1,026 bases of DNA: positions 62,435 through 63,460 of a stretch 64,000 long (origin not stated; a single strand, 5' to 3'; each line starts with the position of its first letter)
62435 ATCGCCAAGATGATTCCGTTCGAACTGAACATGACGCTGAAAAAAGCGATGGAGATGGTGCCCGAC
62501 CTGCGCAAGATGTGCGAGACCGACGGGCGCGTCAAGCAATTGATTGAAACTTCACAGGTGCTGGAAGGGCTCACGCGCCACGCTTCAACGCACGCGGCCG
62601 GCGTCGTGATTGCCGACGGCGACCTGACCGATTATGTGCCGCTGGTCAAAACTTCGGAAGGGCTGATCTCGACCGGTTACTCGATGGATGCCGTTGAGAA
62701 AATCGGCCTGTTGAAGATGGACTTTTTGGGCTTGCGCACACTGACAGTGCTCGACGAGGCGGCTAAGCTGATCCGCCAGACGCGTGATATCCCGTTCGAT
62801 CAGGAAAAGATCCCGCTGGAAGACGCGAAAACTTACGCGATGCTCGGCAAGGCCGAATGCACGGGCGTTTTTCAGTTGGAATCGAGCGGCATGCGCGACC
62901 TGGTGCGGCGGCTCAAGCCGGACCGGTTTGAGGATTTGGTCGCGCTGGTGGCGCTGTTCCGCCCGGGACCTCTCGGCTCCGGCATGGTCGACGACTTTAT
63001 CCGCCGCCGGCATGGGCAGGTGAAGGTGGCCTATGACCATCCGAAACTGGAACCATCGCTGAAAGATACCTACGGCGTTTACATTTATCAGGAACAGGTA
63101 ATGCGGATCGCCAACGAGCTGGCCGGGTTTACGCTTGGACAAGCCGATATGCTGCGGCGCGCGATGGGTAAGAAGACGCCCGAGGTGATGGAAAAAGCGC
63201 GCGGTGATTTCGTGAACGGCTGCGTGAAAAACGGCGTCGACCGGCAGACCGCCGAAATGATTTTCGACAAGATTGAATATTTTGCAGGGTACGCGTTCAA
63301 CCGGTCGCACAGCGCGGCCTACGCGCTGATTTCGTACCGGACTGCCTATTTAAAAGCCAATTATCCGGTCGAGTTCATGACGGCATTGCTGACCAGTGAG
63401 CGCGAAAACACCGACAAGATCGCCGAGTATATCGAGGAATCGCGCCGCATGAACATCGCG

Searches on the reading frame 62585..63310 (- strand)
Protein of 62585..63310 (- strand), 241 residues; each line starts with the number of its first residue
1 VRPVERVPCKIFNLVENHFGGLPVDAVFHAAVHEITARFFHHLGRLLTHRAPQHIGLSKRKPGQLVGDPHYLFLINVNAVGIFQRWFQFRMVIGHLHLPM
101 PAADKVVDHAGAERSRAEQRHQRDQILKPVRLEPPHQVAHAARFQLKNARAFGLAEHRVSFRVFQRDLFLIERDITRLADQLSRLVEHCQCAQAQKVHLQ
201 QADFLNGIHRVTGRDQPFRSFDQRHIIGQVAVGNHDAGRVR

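Call 65: find_encoding_contigs(protein=window:62585-63310:-, flank=10000, max_places=1)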
Protein window:62585-63310:- (241 aa): no gene with exactly this product is on record in the collection.
